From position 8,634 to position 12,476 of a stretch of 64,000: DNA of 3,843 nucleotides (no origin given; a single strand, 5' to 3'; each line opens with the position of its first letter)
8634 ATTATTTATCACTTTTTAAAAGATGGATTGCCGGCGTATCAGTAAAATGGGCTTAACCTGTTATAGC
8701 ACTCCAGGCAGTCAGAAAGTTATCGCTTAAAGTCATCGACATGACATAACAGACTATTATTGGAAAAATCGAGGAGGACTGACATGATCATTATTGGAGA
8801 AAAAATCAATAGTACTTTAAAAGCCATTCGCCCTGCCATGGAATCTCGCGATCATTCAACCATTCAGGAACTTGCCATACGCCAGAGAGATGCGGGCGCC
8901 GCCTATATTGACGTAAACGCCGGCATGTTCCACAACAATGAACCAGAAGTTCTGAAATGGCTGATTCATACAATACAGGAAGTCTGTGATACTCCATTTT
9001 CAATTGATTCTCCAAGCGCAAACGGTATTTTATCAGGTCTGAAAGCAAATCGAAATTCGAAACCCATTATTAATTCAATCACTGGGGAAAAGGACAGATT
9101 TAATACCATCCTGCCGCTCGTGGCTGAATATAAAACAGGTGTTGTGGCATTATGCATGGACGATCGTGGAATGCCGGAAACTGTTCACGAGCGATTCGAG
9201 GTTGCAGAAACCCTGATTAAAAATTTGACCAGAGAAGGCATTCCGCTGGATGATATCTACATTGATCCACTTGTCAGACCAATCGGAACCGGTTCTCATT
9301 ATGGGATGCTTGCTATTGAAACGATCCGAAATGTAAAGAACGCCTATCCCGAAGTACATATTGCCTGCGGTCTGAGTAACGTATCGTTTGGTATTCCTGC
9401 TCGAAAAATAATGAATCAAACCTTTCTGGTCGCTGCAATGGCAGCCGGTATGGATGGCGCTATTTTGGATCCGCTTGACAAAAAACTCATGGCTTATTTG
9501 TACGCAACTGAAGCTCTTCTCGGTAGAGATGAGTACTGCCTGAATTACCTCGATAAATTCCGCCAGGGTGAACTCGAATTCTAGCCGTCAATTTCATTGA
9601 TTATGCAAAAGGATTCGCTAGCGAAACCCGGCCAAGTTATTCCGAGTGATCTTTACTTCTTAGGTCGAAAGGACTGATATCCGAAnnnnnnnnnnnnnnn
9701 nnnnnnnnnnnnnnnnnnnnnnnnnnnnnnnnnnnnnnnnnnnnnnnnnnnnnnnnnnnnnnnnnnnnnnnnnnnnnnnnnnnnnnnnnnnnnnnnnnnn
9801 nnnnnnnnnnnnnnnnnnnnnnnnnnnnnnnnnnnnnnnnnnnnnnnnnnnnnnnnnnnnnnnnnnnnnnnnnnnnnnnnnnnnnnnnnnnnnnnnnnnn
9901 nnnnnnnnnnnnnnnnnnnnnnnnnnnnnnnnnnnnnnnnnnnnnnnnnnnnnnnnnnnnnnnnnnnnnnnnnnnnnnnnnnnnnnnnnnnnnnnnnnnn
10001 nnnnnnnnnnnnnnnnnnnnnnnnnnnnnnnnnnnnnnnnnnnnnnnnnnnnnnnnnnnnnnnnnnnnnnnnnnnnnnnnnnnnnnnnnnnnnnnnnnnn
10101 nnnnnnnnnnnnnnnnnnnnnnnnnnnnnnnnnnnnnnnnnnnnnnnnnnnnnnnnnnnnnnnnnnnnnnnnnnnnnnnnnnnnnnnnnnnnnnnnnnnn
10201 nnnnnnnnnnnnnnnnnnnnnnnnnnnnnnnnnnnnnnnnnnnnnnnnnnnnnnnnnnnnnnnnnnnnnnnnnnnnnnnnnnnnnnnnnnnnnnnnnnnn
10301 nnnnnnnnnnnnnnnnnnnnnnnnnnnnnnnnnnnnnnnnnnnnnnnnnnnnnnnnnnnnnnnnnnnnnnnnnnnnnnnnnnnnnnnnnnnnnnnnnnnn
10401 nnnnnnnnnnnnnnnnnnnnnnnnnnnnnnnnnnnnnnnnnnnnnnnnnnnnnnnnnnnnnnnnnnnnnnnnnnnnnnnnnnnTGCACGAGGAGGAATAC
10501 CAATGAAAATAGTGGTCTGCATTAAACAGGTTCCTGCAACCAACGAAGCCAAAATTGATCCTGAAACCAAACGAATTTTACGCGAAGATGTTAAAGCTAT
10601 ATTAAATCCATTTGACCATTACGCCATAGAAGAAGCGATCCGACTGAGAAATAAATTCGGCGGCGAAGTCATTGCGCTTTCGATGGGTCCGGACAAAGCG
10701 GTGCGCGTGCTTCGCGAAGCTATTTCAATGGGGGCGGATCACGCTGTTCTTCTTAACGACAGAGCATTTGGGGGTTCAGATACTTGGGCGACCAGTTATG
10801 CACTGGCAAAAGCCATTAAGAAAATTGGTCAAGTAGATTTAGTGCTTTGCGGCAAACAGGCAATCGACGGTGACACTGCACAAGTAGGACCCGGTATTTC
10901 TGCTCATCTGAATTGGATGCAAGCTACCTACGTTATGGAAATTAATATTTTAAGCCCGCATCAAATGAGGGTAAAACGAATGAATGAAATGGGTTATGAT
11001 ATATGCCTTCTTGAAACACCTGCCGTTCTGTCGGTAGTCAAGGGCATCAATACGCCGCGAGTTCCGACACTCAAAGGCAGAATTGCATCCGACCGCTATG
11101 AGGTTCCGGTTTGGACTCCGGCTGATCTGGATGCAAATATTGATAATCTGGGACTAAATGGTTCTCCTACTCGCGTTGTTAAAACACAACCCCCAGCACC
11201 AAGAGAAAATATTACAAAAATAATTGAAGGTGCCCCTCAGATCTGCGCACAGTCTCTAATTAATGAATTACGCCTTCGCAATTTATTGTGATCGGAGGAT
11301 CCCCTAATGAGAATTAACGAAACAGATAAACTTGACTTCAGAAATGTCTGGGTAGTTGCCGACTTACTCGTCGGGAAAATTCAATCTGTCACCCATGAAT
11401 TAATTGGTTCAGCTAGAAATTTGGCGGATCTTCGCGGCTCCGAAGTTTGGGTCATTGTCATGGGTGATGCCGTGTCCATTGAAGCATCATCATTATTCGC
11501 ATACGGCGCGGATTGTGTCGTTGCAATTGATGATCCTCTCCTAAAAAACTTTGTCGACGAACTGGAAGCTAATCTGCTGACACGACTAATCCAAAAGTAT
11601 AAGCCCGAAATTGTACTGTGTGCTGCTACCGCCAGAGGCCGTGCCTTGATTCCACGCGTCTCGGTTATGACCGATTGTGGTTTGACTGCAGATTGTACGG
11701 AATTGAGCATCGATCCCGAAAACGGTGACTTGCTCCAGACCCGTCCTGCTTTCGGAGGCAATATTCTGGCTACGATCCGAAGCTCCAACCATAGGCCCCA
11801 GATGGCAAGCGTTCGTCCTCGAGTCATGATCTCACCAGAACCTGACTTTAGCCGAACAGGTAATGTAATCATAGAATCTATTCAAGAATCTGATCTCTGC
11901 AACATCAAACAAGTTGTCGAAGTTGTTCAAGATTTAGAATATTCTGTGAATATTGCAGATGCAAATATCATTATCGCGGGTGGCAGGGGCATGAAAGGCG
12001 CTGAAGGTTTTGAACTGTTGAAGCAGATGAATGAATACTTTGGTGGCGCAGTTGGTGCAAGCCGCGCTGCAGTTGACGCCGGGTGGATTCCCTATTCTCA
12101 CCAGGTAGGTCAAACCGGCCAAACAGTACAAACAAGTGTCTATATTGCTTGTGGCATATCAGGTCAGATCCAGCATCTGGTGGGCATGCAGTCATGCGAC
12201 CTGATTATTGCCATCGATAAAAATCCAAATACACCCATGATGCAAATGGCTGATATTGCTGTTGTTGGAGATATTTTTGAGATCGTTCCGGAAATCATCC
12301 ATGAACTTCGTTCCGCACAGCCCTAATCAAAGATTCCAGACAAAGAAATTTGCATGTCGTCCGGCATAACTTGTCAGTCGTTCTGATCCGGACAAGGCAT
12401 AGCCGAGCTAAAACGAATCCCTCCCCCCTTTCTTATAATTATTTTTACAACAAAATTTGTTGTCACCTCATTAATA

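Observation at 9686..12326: MTHFR-like gene translationally linked to a bifurcating-type EtfB-EtfA inside a corrinoid methyltransferase operon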

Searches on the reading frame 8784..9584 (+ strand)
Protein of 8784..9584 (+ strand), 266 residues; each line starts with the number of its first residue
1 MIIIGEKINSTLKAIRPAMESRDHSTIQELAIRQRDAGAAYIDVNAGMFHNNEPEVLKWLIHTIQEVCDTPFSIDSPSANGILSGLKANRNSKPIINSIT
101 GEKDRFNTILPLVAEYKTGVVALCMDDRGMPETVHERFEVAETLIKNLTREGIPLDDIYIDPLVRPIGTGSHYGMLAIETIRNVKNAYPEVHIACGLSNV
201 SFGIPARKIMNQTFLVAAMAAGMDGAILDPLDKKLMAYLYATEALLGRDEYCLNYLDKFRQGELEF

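Call 7: search_protein_families(library=pfam, proteins=[window:8784-9584:+], max_evalue=0.01)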
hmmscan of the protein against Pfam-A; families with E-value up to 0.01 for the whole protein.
window:8784-9584:+ (266 aa): 2 families
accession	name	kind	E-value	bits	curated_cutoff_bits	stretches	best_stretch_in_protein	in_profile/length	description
PF00809.28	Pterin_bind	-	2.8e-23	83.3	25.5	1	18-227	14-242/244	Pterin binding enzyme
PF03599.22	CdhD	-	0.00034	19.9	24.8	1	51-183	79-197/387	CO dehydrogenase/acetyl-CoA synthase delta subunit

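Call 8: search_protein_families(library=ncbifam, proteins=[window:8784-9584:+], max_evalue=0.01)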
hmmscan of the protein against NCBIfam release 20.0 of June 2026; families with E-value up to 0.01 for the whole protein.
window:8784-9584:+ (266 aa): 7 families
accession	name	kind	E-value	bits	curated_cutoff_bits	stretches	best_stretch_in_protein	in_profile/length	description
NF005719.0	PRK07535.1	domain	9e-107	356.2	259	1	1-264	1-263/268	methyltetrahydrofolate:corrinoid/iron-sulfur protein methyltransferase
NF040758.1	CODH_ACS_meth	exception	2.3e-41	141.9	370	1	2-257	5-260/261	carbon monoxide dehydrogenase/acetyl-CoA synthase methytransferase subunit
TIGR02082.1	metH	equivalog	1.7e-38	132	1010.85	1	2-231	344-587/1182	methionine synthase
NF007024.0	PRK09490.1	equivalog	5.3e-24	84.1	1497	1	2-229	361-602/1234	methionine synthase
TIGR00284.1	TIGR00284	hypoth_equivalog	3.8e-10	38.9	256.65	1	20-224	163-344/497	dihydropteroate synthase-like protein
TIGR01496.1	DHPS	equivalog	0.00054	19.7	162.6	1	52-162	58-172/258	dihydropteroate synthase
NF002142.0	PRK00979.1-1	subfamily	0.0089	15.1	287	0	54-201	79-221/306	tetrahydromethanopterin S-methyltransferase subunit H family protein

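Call 67: search_solved_structures(query=window:8784-9584:+, max_evalue=1e-10)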
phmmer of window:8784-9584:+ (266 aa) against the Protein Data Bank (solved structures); distinct sequences matched with E-value up to 1e-10: 17.
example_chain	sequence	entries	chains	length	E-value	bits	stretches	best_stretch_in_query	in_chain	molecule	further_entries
4o0q_A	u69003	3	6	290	3.3e-65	223.5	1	1-263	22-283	Dihydropteroate synthase DHPS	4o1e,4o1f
2yci_X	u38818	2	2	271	4.9e-56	193.4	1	2-261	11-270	5-METHYLTETRAHYDROFOLATE CORRINOID/IRON SULFUR PROTEIN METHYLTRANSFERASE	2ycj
2yck_X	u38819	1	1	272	5e-56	193.4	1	2-261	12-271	5-METHYLTETRAHYDROFOLATE CORRINOID/IRON SULFUR PROTEIN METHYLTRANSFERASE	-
2e7f_A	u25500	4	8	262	1.8e-44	155.5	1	1-260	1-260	5-methyltetrahydrofolate corrinoid/iron sulfur protein methyltransferase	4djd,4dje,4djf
2ogy_A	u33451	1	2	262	2.4e-43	151.8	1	1-260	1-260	5-methyltetrahydrofolate corrinoid/iron sulfur protein methyltransferase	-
1f6y_A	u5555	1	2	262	3.3e-43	151.3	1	1-260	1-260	5-METHYLTETRAHYDROFOLATE CORRINOID/IRON SULFUR PROTEIN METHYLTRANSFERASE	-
5von_A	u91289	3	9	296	7.7e-23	84.6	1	2-230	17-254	5-methyltetrahydrofolate homocysteine S-methyltransferase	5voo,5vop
9cbo_A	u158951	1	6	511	2.8e-22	82.8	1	2-230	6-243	Methionine synthase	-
9cbq_A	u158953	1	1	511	2.9e-22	82.7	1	2-230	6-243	Methionine synthase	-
1q7m_A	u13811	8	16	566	4.4e-22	82.1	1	2-250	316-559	5-methyltetrahydrofolate S-homocysteine methyltransferase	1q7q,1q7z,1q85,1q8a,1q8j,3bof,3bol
9cbr_A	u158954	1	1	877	6.5e-22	81.6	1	2-230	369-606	Methionine synthase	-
9cbp_A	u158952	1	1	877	6.7e-22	81.5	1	2-230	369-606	Methionine synthase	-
8ssc_A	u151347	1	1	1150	1.3e-21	80.6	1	2-230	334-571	Methionine synthase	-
8g3h_A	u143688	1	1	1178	5.3e-19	72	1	2-230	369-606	Methionine synthase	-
3k13_A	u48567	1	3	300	2.4e-16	63.4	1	4-236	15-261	5-methyltetrahydrofolate-homocysteine methyltransferase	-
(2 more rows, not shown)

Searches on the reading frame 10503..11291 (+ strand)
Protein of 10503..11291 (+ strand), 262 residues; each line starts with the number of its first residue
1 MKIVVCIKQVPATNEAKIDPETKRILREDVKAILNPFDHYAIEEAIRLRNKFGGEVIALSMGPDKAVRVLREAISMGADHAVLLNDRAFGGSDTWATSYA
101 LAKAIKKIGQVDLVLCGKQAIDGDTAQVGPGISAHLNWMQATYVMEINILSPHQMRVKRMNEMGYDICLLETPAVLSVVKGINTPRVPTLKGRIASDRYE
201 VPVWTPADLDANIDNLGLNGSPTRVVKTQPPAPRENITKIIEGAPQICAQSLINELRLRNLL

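Call 7: search_protein_families(library=pfam, proteins=[window:10503-11291:+], max_evalue=0.01)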
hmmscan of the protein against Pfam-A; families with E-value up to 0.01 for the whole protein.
window:10503-11291:+ (262 aa): 1 family
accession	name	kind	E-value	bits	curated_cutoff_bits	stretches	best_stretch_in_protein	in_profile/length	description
PF01012.27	ETF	-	9e-44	149.9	26.7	1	25-208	4-180/181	Electron transfer flavoprotein domain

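Call 8: search_protein_families(library=ncbifam, proteins=[window:10503-11291:+], max_evalue=0.01)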
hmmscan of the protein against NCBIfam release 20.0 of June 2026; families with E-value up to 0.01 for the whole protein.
window:10503-11291:+ (262 aa): 5 families
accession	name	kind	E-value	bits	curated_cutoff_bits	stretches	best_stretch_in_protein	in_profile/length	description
NF040731.1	flavo_sub_EftB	exception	9.4e-82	274.3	445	1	2-259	1-257/260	electron transfer flavoprotein subunit beta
NF042971.1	AcrlCoAredClosAcrB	equivalog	1.2e-61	208.1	475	1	1-260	1-264/266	acryloyl-CoA reductase electron transfer subunit gamma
NF008998.0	PRK12342.1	equivalog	5.9e-29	101.2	338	1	1-257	1-250/254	electron transfer flavoprotein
TIGR04503.1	mft_etfB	hypoth_equivalog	5.5e-26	91.6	200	1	3-234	1-236/290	mycofactocin-associated electron transfer flavoprotein beta subunit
NF002888.0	PRK03359.1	subfamily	4e-25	88.7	219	1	1-244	1-240/256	putative electron transfer flavoprotein FixA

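Call 24: search_solved_structures(query=window:10503-11291:+, max_evalue=0.00001, show_alignments=2)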
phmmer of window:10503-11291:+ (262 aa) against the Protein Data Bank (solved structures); distinct sequences matched with E-value up to 0.00001: 10.
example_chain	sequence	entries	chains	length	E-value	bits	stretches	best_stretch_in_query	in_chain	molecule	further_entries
6fah_B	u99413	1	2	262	3.8e-62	213.3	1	1-260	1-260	Caffeyl-CoA reductase-Etf complex subunit CarD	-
4kpu_B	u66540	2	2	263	2e-60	207.7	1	1-256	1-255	Electron transfer flavoprotein alpha/beta-subunit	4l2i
5ol2_B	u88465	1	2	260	1.6e-59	204.8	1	1-231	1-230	Electron transfer flavoprotein small subunit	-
7koe_A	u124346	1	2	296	1.7e-59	204.7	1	2-257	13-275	Electron transfer flavoprotein, beta subunit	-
7qh2_B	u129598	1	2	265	2.9e-56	194.1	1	2-256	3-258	Lactate dehydrogenase (NAD(+),ferredoxin) subunit LctB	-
2a1t_S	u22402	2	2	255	5.1e-27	98.3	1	2-214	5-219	Electron transfer flavoprotein beta-subunit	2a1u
1efv_B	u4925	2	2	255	6.9e-27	97.8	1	2-214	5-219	ELECTRON TRANSFER FLAVOPROTEIN | Electron transfer flavoprotein beta-subunit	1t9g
1efp_B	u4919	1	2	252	2.4e-24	89.5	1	1-210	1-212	PROTEIN (ELECTRON TRANSFER FLAVOPROTEIN)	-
1o94_C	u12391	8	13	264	9.4e-24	87.6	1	1-246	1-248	ELECTRON TRANSFER FLAVOPROTEIN BETA-SUBUNIT | ELECTRON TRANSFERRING FLAVOPROTEIN BETA-SUBUNIT | Electron transfer flavoprotein subunit beta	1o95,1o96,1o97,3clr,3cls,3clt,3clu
5ow0_B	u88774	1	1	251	5.5e-15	58.8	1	2-199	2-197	Electron transfer flavoprotein, beta subunit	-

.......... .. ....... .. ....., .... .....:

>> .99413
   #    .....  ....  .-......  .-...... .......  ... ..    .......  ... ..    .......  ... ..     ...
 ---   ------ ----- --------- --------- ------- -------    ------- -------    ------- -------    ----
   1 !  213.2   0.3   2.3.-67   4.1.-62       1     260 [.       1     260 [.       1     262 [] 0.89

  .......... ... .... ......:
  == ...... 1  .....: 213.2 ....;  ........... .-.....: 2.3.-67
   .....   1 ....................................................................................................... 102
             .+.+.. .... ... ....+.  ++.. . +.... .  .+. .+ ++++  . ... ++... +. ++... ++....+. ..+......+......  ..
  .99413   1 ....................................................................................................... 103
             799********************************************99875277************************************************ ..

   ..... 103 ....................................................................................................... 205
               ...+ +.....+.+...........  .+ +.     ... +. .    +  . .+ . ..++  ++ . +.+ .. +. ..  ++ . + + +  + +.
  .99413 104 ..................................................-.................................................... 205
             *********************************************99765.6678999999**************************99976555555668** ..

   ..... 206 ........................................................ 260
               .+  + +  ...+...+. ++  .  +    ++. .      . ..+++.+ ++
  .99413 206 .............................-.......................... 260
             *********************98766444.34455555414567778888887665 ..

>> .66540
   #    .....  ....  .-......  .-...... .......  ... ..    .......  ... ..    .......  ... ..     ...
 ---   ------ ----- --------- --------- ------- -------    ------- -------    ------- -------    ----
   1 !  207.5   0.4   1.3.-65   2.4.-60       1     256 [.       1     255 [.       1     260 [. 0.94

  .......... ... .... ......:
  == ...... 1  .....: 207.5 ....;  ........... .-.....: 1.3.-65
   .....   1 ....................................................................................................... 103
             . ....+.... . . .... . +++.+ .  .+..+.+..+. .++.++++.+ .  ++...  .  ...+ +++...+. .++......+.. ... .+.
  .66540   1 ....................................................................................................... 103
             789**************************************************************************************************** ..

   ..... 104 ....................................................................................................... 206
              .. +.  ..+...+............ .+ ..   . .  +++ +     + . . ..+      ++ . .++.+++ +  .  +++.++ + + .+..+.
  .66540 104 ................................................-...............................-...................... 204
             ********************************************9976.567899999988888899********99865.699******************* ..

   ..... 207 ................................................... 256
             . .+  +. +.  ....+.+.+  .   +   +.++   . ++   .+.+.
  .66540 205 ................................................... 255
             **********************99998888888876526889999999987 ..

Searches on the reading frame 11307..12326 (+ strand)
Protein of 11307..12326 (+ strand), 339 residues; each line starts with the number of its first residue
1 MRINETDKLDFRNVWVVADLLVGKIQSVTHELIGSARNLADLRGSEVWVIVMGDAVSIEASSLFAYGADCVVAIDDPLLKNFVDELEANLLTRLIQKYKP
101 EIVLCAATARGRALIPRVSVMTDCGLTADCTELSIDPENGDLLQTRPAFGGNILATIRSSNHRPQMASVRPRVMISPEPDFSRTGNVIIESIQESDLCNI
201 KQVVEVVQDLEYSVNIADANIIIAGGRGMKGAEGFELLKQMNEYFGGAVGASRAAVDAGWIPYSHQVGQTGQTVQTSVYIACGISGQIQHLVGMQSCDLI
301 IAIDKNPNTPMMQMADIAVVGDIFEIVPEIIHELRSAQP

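Call 7: search_protein_families(library=pfam, proteins=[window:11307-12326:+], max_evalue=0.01)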
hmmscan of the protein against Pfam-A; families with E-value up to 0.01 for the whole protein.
window:11307-12326:+ (339 aa): 2 families
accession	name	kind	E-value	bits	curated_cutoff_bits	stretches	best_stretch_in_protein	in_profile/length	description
PF01012.27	ETF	-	8.7e-41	140.1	26.7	1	14-188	1-174/181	Electron transfer flavoprotein domain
PF00766.25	ETF_alpha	-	1.5e-33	115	27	1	215-295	1-81/81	Electron transfer flavoprotein FAD-binding domain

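Call 8: search_protein_families(library=ncbifam, proteins=[window:11307-12326:+], max_evalue=0.01)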
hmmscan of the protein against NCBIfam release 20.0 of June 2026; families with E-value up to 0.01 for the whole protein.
window:11307-12326:+ (339 aa): 5 families
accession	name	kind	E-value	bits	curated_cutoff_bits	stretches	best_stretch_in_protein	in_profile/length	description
NF042970.1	AcrlCoAredClosAcrA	equivalog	9.1e-86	288.2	600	2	138-336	156-359/360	acryloyl-CoA reductase electron transfer subunit beta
NF038209.1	mft_etfA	equivalog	1.9e-38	132.5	240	1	49-334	27-302/303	mycofactocin-associated electron transfer flavoprotein alpha subunit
NF051845.1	EtFlavAlphaProt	equivalog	1.5e-36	126.3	600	1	13-334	92-399/406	electron transfer flavoprotein subunit alpha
NF008884.0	PRK11916.1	equivalog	1.1e-33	116.9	528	1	12-334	5-310/312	electron transfer flavoprotein subunit alpha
NF002889.0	PRK03363.1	equivalog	2e-27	96.3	549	1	11-332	4-309/313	electron transfer flavoprotein subunit alpha/FixB family protein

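Call 25: search_solved_structures(query=window:11307-12326:+, max_evalue=0.00001, show_alignments=1)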
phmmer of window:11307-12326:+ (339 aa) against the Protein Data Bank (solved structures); distinct sequences matched with E-value up to 0.00001: 15.
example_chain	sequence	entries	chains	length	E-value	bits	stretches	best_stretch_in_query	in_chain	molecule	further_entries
6fah_A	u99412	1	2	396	5e-90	304.9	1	10-335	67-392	Caffeyl-CoA reductase-Etf complex subunit CarE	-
7koe_B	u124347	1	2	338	7.6e-83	281.3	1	14-336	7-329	Electron transfer flavoprotein, alpha subunit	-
5ol2_A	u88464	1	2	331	5.9e-80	271.8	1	13-337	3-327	Electron transfer flavoprotein large subunit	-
7qh2_A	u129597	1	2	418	6.9e-73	248.6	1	7-333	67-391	Lactate dehydrogenase (NAD(+),ferredoxin) subunit LctC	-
4kpu_A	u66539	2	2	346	1.8e-72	247.3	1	12-334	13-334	Electron transfer flavoprotein alpha subunit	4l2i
1t9g_R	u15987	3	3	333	1.9e-39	138.7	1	10-334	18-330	Electron transfer flavoprotein alpha-subunit, mitochondrial | Electron transfer flavoprotein alpha-subunit, mitochondrial precursor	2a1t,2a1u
1efv_A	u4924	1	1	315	4.7e-39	137.4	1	42-334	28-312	ELECTRON TRANSFER FLAVOPROTEIN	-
1efp_A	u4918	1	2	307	2.9e-36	128.3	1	33-332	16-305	PROTEIN (ELECTRON TRANSFER FLAVOPROTEIN)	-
5ow0_A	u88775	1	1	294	1e-30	110.1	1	83-335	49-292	Electron transfer flavoprotein, alpha subunit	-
1o94_D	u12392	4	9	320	2.8e-28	102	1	15-333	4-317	ELECTRON TRANSFER FLAVOPROTEIN ALPHA-SUBUNIT | ELECTRON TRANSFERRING FLAVOPROTEIN ALPHA-SUBUNIT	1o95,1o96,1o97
3clu_D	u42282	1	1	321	6.3e-28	100.9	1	14-333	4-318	Electron transfer flavoprotein subunit alpha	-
3clt_D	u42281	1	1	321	1.3e-27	99.8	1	14-333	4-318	Electron transfer flavoprotein subunit alpha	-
3clr_D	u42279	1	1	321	1.9e-27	99.3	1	14-333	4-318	Electron transfer flavoprotein subunit alpha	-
3cls_D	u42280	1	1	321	3.5e-27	98.4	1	14-333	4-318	Electron transfer flavoprotein subunit alpha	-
3ih5_A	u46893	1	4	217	8.9e-24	87.2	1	12-207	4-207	Electron transfer flavoprotein alpha-subunit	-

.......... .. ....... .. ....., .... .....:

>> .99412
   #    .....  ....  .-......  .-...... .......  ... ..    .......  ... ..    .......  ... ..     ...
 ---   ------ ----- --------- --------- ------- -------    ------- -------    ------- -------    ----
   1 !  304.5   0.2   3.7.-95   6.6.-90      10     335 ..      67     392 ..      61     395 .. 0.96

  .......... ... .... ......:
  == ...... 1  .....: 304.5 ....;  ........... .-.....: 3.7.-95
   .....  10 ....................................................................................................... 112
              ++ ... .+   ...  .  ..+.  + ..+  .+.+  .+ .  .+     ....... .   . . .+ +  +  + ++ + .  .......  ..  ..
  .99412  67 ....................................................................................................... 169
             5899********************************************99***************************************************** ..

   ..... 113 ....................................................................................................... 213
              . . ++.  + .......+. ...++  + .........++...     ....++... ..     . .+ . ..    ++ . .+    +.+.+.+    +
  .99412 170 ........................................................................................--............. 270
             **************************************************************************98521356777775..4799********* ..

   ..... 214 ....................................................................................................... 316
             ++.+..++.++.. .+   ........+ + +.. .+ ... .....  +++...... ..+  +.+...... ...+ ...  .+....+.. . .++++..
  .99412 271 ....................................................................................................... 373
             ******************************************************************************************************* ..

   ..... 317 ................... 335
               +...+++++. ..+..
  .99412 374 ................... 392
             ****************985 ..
